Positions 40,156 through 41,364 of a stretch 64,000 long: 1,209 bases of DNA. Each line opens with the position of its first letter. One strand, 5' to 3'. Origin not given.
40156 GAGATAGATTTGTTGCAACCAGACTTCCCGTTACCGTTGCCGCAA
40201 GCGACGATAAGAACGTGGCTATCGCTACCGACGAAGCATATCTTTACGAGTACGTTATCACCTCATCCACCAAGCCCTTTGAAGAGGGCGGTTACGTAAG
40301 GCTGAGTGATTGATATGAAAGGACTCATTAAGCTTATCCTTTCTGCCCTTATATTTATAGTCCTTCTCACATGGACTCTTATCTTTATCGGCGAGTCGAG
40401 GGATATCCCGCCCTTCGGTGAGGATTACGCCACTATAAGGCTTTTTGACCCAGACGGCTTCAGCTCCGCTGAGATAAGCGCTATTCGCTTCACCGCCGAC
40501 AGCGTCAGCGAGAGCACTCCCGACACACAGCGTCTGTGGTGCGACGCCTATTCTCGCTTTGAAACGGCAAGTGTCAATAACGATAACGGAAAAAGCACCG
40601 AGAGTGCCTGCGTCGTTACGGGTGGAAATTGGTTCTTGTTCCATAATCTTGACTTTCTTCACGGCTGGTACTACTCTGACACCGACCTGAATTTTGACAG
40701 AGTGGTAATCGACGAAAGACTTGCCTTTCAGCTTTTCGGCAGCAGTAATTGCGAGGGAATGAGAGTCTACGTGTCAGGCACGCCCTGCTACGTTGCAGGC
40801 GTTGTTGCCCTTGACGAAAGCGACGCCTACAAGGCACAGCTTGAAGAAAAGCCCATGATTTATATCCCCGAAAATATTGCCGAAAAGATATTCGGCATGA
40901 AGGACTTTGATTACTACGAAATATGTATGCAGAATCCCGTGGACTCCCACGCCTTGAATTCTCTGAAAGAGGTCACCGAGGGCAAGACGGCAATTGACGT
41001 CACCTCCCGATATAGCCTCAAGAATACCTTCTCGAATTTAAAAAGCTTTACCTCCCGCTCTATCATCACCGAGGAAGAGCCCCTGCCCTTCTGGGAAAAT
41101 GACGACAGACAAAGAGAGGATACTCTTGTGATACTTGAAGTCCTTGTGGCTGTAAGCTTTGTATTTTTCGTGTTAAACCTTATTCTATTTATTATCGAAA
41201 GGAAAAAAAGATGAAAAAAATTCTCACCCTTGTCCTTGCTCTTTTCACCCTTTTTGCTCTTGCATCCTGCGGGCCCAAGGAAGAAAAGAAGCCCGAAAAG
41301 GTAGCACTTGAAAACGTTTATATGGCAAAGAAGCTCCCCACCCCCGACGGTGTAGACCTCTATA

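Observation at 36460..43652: Hybrid operon: importer-type ABC permeases, giant-coiled-coil HlyD-like adaptor, MacB-PCD-only protein and 813-aa binding lipoprotein, with no ATPase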

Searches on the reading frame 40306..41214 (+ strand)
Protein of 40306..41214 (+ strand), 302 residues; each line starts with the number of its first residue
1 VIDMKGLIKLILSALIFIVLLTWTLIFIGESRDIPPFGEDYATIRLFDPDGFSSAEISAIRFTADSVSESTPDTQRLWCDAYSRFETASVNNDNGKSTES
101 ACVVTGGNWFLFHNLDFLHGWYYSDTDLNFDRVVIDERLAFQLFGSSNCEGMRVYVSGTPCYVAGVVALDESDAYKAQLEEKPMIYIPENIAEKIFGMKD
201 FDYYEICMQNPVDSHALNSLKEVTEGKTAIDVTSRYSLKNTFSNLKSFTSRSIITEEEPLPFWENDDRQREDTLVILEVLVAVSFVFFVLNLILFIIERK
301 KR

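Call 3: search_protein_families(library=pfam, proteins=[window:40306-41214:+], max_evalue=0.1)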
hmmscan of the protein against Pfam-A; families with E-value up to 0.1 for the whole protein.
window:40306-41214:+ (302 aa): 1 family
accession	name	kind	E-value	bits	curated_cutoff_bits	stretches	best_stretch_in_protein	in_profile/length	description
PF12704.14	MacB_PCD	-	2.1e-07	31.9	27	1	50-192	52-176/207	MacB-like periplasmic core domain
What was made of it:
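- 40315..41214 (+): g4, a PCD-only protein of 299 aa: TM1, MacB-type periplasmic core domain, stalk, TM2. It has no FtsX TM3-4, no NBD and no coupling helix. The conserved motif P-[YF]-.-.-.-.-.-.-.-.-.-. lies at the top of the TM2 stalk. MacB_PCD 2.1e-7 (call 3).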

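Call 4: search_protein_families(library=ncbifam, proteins=[window:40306-41214:+], max_evalue=0.1)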
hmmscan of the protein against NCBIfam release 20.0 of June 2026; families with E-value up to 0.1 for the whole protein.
window:40306-41214:+ (302 aa): 0 families

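Call 6: find_homologous_proteins(query=window:40306-41214:+)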
Query window:40306-41214:+ (302 aa): 34 proteins with E <= 0.001 among 1521 candidates.
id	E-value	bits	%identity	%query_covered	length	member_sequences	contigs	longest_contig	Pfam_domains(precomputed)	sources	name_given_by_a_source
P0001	2.0e-198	675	100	99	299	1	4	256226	PF12704.15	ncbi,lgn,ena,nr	ncbi:MAG: ABC transporter permease [Clostridia bacterium]|nr:ABC transporter permease [Clostridia ba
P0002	4.6e-167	572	84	99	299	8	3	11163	PF12704.15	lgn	-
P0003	5.9e-162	555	81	99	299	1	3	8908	PF12704.15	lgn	-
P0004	2.3e-142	491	71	99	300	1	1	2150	PF12704.15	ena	-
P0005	1.2e-132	459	66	99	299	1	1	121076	PF12704.15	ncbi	-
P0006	8.0e-129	447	65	99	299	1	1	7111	PF12704.15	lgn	-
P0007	6.2e-127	440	63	99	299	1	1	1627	PF12704.15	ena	-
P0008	2.4e-118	412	61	99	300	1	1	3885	PF12704.15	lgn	-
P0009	3.1e-116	405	61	99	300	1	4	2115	PF12704.15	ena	-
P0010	3.9e-116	405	62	99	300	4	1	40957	-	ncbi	-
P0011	3.5e-114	399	59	99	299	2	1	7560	PF12704.15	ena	-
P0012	1.8e-113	396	61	99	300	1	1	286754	PF12704.15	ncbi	-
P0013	2.2e-113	396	60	99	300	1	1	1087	PF12704.15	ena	-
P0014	1.3e-112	393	60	97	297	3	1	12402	PF12704.15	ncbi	-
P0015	1.9e-110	386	59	97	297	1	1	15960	PF12704.15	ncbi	-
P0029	1.2e-78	282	46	99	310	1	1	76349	PF12704.15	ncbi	-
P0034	2.0e-19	88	27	85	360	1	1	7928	PF12704.15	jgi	-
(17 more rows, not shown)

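Call 7: find_encoding_contigs(protein=P0029, flank=10000, max_places=3)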
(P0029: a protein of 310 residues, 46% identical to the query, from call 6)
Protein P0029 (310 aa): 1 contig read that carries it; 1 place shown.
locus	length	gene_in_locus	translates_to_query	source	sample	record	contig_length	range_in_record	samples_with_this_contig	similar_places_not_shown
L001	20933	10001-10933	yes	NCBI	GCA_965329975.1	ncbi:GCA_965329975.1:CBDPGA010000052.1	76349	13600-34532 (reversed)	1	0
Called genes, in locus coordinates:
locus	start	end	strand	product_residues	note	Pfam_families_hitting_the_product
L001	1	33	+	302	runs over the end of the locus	PF16745:RsgA_N, PF03193:RsgA_GTPase, PF00005:ABC_tran (faint), PF01926:MMR_HSR1 (weak)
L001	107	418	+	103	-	PF04297:UPF0122, PF08281:Sigma70_r4_2, PF04545:Sigma70_r4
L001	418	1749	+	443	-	PF02881:SRP54_N, PF00448:SRP54, PF01656:CbiA (weak), PF02978:SRP_SPB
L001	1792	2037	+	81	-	PF00886:Ribosomal_S16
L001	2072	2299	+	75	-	PF13083:KH_KhpA-B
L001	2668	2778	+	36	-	-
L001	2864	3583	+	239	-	-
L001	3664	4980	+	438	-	PF18998:Flg_new_2, PF02368:Big_2 (weak), PF26918:Ig_Eae (faint), PF26182:Ig_NUP210_5th (faint), PF02368:Big_2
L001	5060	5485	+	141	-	PF14478:DUF4430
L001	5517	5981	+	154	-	-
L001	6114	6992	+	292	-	PF00528:BPD_transp_1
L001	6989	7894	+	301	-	PF00528:BPD_transp_1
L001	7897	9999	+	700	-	-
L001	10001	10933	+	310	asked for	PF12704:MacB_PCD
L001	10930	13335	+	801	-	PF01547:SBP_bac_1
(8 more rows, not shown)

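Call 8: find_encoding_contigs(protein=P0034, flank=10000, max_places=3)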
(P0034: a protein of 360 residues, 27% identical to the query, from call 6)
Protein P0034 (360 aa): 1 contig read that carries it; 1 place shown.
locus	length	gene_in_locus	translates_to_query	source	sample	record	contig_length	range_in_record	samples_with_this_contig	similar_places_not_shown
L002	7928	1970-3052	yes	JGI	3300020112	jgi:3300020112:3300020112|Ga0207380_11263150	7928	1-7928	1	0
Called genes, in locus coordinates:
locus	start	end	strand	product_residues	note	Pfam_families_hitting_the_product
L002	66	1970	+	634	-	PF00364:Biotin_lipoyl (faint), PF25973:BSH_CzcB (faint)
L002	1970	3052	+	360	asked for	PF12704:MacB_PCD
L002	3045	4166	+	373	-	PF00005:ABC_tran, PF17912:OB_MalK, PF08402:TOBE_2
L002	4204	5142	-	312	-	PF00126:HTH_1, PF03466:LysR_substrate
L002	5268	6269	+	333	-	PF16868:NMT1_3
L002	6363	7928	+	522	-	?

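Call 9: find_encoding_contigs(protein=P0012, flank=10000, max_places=3)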
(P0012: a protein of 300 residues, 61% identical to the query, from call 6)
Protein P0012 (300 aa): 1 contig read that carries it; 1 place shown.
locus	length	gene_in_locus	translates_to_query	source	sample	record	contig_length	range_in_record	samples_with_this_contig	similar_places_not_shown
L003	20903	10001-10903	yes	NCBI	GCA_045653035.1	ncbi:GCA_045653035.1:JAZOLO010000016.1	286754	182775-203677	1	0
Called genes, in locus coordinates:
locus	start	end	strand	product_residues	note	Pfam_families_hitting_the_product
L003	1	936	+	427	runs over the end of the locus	PF01595:CNNM, PF00571:CBS (weak), PF03471:CorC_HlyC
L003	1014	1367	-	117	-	PF13560:HTH_31 (weak), PF01381:HTH_3, PF12844:HTH_19, PF13443:HTH_26 (weak)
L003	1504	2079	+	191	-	-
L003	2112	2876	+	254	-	-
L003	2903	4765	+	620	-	PF01551:Peptidase_M23, PF00395:SLH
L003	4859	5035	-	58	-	-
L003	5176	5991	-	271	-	PF10609:ParA, PF13614:AAA_31 (faint), PF01656:CbiA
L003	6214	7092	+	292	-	PF00528:BPD_transp_1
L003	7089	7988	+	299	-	PF00528:BPD_transp_1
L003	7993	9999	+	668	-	-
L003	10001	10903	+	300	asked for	PF12704:MacB_PCD (weak)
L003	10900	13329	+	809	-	-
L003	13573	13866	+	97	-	PF01250:Ribosomal_S6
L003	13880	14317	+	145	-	PF00436:SSB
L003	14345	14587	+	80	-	PF01084:Ribosomal_S18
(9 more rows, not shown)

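Call 13: find_related_loci(query=A1, collection=genome_contigs, flank=10000)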
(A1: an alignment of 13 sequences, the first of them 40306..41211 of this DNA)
Query A1 (302 aa) in genome_contigs; peptide patterns used: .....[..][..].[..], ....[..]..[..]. (x = any residue, [..] = any of these).
147 stretches matched a pattern; 11 encode a relative of the query (tblastn E <= 1e-3); 10 distinct loci.
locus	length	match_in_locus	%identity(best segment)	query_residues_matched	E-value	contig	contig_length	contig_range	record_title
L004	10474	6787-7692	82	1-302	7e-173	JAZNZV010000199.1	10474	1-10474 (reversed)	MAG: Eubacteriales bacterium isolate T1900044765_TS20190231.MAGScoT_cleanbin_000043 SGB_2410_k141_2594954, whole genome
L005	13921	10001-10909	62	1-301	2e-123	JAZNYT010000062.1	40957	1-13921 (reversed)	MAG: Eubacteriales bacterium isolate T1900044774_TS20190240.MAGScoT_cleanbin_000023 SGB_2468_k141_572431, whole genome s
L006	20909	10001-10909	61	1-301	4e-121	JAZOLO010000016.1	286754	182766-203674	MAG: Eubacteriales bacterium isolate T1900045654_YK20190348.MAGScoT_cleanbin_000014 SGB_8229_k141_518831, whole genome s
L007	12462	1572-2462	58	3-302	5e-118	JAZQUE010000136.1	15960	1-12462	MAG: Eubacteriales bacterium isolate T1900045181_TC20190177.MAGScoT_cleanbin_000067 SGB_5244_k141_3146341, whole genome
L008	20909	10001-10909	51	1-302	4e-101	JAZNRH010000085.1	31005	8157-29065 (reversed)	MAG: Eubacteriales bacterium isolate T1900044818_TS20190284.MAGScoT_cleanbin_000028 SGB_2828_k141_426194, whole genome s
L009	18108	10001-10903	49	3-302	5e-97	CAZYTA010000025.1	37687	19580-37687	MAG TPA_asm: uncultured Oscillospiraceae bacterium isolate SRP315200_co1_260 genome assembly, contig: NODE_1360_length_3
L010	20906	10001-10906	48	3-302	2e-91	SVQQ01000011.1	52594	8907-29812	MAG: Oscillospiraceae bacterium isolate SIG621 NODE_3685_length_52594_cov_2.319668, whole genome shotgun sequence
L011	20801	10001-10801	53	37-302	4e-87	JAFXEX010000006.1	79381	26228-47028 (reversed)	MAG: Clostridia bacterium isolate RGIG6353 Sheep_Rectum-4__c124367, whole genome shotgun sequence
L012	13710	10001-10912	46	1-302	3e-77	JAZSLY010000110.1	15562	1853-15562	MAG: Eubacteriales bacterium isolate T1900044556_TS20190022.MAGScoT_cleanbin_000015 SGB_302_k141_1670490, whole genome s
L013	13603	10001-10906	51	2-302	1e-97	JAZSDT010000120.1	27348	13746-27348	MAG: Eubacteriales bacterium isolate T1900044595_TS20190061.MAGScoT_cleanbin_000049 SGB_661_k141_1571323, whole genome s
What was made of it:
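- On Tripartite efflux pump / type I secretion system: The hosts are named Eubacteriales, Oscillospiraceae or Clostridia MAGs (call 13).
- Tried and rejected: No cultured host was identified (call 13).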

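Call 14: find_homologous_proteins(query=A1, max_evalue=0.001)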
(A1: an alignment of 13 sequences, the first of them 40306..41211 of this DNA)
Query A1 (13 sequences) (302 aa, profile of the alignment): 69 proteins with E <= 0.001 among 7513 candidates.
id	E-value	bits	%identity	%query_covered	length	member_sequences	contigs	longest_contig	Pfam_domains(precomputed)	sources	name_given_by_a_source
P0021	1.1e-146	505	51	99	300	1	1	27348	PF12704.15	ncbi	-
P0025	1.2e-144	499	49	99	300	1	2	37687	PF12704.15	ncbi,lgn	-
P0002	6.3e-144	496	84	99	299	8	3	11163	PF12704.15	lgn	-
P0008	6.5e-144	496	61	99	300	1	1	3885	PF12704.15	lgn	-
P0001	1.2e-143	495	100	99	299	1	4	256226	PF12704.15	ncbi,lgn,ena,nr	ncbi:MAG: ABC transporter permease [Clostridia bacterium]|nr:ABC transporter permease [Clostridia ba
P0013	3.5e-141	487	60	99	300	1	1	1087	PF12704.15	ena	-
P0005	7.1e-141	486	66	99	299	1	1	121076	PF12704.15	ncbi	-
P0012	8.1e-141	486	61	99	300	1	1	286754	PF12704.15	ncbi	-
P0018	1.1e-140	486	51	99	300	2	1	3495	PF12704.15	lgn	-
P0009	1.7e-140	485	61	99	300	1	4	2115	PF12704.15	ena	-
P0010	2.3e-140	485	62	99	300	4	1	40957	-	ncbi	-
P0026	1.3e-138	479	50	99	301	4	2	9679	PF12704.15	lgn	-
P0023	2.3e-138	478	50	99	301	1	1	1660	PF12704.15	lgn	-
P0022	6.1e-138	477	51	99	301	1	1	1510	PF12704.15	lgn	-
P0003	4.8e-137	474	81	99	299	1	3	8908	PF12704.15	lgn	-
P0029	7.8e-132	457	46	99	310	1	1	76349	PF12704.15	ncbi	-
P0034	2.7e-102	360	27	85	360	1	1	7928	PF12704.15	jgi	-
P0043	2.0e-58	216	37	74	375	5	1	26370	PF12704.15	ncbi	-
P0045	9.3e-58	213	32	98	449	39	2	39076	PF12704.15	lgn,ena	-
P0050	1.1e-56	210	32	91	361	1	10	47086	PF12704.15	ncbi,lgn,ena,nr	ncbi:MAG: ABC transporter permease [Oscillospiraceae bacterium]|nr:ABC transporter permease [Oscillo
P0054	1.3e-53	200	31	68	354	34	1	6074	PF12704.15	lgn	-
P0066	7.3e-44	168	31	76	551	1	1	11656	PF13419.13,PF00702.33,PF12704.15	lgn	-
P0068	3.9e-43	165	27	74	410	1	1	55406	PF12704.15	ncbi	-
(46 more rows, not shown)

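Call 15: find_encoding_contigs(protein=P0050, flank=10000, max_places=2)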
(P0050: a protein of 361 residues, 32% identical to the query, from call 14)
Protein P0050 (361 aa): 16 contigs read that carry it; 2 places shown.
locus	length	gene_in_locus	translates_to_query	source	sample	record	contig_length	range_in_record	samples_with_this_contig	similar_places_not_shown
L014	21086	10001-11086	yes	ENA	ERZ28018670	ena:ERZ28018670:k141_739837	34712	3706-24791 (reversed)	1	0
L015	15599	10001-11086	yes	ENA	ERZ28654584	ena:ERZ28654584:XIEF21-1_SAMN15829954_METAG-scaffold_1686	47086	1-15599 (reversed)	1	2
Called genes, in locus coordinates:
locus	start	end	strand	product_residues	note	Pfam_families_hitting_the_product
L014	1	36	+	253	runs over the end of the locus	PF02540:NAD_synthase, PF06508:QueC (faint)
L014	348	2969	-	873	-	PF00133:tRNA-synt_1, PF09334:tRNA-synt_1g, PF13603:tRNA-synt_1_2, PF09334:tRNA-synt_1g, PF08264:Anticodon_1, PF10458:Val_tRNA-synt_C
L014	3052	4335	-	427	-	-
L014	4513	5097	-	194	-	PF02441:Flavoprotein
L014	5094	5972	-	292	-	PF16924:DpaA_N, PF02826:2-Hacid_dh_C (weak), PF01488:Shikimate_DH (weak)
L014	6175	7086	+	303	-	PF00528:BPD_transp_1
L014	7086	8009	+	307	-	PF00528:BPD_transp_1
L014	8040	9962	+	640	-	PF25973:BSH_CzcB (faint)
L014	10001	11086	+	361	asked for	PF12704:MacB_PCD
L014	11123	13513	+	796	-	PF13416:SBP_bac_8, PF01547:SBP_bac_1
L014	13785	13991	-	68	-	PF12844:HTH_19 (weak), PF01381:HTH_3 (weak), PF13443:HTH_26 (faint)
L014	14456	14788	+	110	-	-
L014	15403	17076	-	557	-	PF00239:Resolvase, PF07508:Recombinase, PF13408:Zn_ribbon_recom, PF14287:DUF4368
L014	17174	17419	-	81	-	-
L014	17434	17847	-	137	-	PF12958:DUF3847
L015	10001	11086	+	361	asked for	PF12704:MacB_PCD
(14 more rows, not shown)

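Call 16: find_encoding_contigs(protein=P0068, flank=10000, max_places=2)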
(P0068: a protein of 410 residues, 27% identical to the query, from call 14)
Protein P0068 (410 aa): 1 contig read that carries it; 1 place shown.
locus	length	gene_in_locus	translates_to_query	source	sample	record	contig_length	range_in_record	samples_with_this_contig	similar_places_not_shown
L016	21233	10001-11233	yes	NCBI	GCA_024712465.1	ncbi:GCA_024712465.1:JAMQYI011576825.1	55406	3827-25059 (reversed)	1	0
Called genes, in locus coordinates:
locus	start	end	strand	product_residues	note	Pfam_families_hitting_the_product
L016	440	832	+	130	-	PF01219:DAGK_prokar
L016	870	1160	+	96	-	-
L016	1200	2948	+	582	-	PF03109:ABC1, PF27536:UbiB_helical (faint)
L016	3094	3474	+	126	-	PF00392:GntR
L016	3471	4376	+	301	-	PF00005:ABC_tran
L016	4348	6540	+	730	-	PF20047:DUF6449 (faint)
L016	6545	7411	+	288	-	PF00528:BPD_transp_1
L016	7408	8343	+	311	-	PF00528:BPD_transp_1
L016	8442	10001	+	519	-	-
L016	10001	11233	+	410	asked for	PF12704:MacB_PCD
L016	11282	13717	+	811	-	PF01547:SBP_bac_1 (weak)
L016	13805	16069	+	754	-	PF11369:DUF3160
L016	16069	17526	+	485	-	PF09587:PGA_cap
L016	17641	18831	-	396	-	PF01757:Acyl_transf_3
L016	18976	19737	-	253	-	PF00165:HTH_AraC (weak), PF12833:HTH_18, PF00165:HTH_AraC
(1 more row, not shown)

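Call 17: find_encoding_contigs(protein=P0045, flank=10000, max_places=2)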
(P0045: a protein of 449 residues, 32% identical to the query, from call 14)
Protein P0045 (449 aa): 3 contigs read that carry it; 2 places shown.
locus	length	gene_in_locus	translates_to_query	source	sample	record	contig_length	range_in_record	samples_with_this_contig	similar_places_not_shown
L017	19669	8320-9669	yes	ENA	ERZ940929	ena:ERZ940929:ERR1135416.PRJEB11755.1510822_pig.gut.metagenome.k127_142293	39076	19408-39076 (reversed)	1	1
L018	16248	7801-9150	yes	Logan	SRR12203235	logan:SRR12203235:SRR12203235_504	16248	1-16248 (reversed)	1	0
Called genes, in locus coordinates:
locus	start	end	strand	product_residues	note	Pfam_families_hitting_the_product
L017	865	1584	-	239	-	PF00882:Zn_dep_PLPC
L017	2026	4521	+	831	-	PF01547:SBP_bac_1, PF13416:SBP_bac_8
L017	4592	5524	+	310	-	PF00528:BPD_transp_1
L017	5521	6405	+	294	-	PF00528:BPD_transp_1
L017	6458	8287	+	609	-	PF00364:Biotin_lipoyl (faint)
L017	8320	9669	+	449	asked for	PF12704:MacB_PCD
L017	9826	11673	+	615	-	PF01541:GIY-YIG, PF27096:UvrC_M, PF02151:UVR, PF22920:UvrC_RNaseH, PF08459:UvrC_RNaseH_dom, PF12826:HHH_2 (weak)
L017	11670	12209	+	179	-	PF03602:Cons_hypoth95, PF05175:MTS, PF13847:Methyltransf_31 (weak), PF13649:Methyltransf_25 (weak)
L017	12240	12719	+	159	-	PF01467:CTP_transf_like, PF08218:Citrate_ly_lig (weak)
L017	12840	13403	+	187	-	-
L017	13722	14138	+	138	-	PF02381:MraZ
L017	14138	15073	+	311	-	PF01795:Methyltransf_5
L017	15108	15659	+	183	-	-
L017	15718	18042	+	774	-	PF03717:PBP_dimer, PF00905:Transpeptidase, PF03793:PASTA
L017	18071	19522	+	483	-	PF01225:Mur_ligase, PF08245:Mur_ligase_M, PF02875:Mur_ligase_C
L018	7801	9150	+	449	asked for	PF12704:MacB_PCD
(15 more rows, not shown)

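Call 18: search_solved_structures(query=A1, max_evalue=1, show_alignments=1)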
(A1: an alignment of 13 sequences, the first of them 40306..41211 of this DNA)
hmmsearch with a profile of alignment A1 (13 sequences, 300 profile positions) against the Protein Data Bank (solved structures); distinct sequences matched with E-value up to 1: 9.
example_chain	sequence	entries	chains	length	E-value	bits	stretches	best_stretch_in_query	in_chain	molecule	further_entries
5f9q_A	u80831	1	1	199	0.00011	24.2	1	92-205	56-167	Macrolide export ATP-binding/permease protein YknZ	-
5lil_A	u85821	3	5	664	0.00018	23.6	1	9-167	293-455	Macrolide export ATP-binding/permease protein MacB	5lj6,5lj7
3ftj_A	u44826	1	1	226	0.00026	23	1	91-167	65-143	Macrolide export ATP-binding/permease protein macB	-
9qgy_M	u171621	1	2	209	0.0024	19.9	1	93-172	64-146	Macrolide export ATP-binding/permease protein MacB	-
5lj8_A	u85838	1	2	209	0.0024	19.9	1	93-172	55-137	Macrolide export ATP-binding/permease protein MacB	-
5c59_A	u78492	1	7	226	0.0028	19.7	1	93-172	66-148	Macrolide export ATP-binding/permease protein MacB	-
5nik_J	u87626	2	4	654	0.01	17.8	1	93-172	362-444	Macrolide export ATP-binding/permease protein MacB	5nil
9y6s_8I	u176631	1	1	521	0.22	13.4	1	172-241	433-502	Dynein regulatory complex protein 10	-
8oxu_A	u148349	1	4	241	0.25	13.2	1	199-239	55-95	ATP-dependent molecular chaperone HSP82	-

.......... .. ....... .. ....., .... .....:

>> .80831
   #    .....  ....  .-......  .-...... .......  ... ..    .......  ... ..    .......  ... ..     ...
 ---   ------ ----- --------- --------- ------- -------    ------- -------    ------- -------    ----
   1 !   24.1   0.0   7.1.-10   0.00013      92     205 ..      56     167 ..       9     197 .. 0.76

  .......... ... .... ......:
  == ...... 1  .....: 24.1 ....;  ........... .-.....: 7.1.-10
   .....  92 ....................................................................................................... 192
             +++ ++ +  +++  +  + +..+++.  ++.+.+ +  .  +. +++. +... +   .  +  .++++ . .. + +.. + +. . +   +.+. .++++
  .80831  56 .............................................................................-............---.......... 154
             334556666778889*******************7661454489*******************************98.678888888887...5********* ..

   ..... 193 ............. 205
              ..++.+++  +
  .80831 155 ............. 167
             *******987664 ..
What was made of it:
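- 40315..41214 (+): Family profile against PDB: YknZ 5f9q 1.1e-4, MacB 5lil (call 18).
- On MacB / type VII ABC transporter permease: Profile against PDB: YknZ and MacB (call 18).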

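Call 34: predict_structure(alignment_id=A3)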
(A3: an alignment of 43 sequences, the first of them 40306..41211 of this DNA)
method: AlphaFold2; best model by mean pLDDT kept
length: 302 residues; sequences in the alignment: 43
mean_pLDDT: 91.5   pTM: 0.85
mean pLDDT of the five models: 91.5, 91.3, 90.3, 89.9, 89.3
residues with pLDDT >= 90: 218; 70-90: 72; 50-70: 11; < 50: 1
segments of 3 or more residues with pLDDT < 50: none
pLDDT, mean of each block of 10 residues (from residue 1): 86 98 95 86 94 96 89 81 97 97 95 93 85 97 97 98 96 87 95 96 96 91 94 88 79 63 90 93 97 94 88
secondary structure, 60 per line:
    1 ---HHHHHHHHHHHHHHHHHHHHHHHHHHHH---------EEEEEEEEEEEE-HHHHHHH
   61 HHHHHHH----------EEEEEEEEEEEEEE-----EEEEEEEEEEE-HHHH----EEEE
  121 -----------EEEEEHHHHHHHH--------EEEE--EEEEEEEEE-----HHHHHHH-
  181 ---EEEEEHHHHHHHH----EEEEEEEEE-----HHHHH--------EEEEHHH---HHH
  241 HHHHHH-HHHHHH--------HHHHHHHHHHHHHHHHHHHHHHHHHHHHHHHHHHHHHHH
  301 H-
elements in order: H4-31 E41-52 H54-67 E78-91 E97-107 H109-112 E117-120 E132-136 H137-144 E153-156 E159-167 H173-179 E184-188 H189-196 E201-209 H215-219 E228-231 H238-246 H248-253 H262-301
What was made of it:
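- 40315..41214 (+): AF2 model pLDDT 91.5 (call 34).
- On MacB / type VII ABC transporter permease: AF2 pLDDT 91.5 (call 34).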
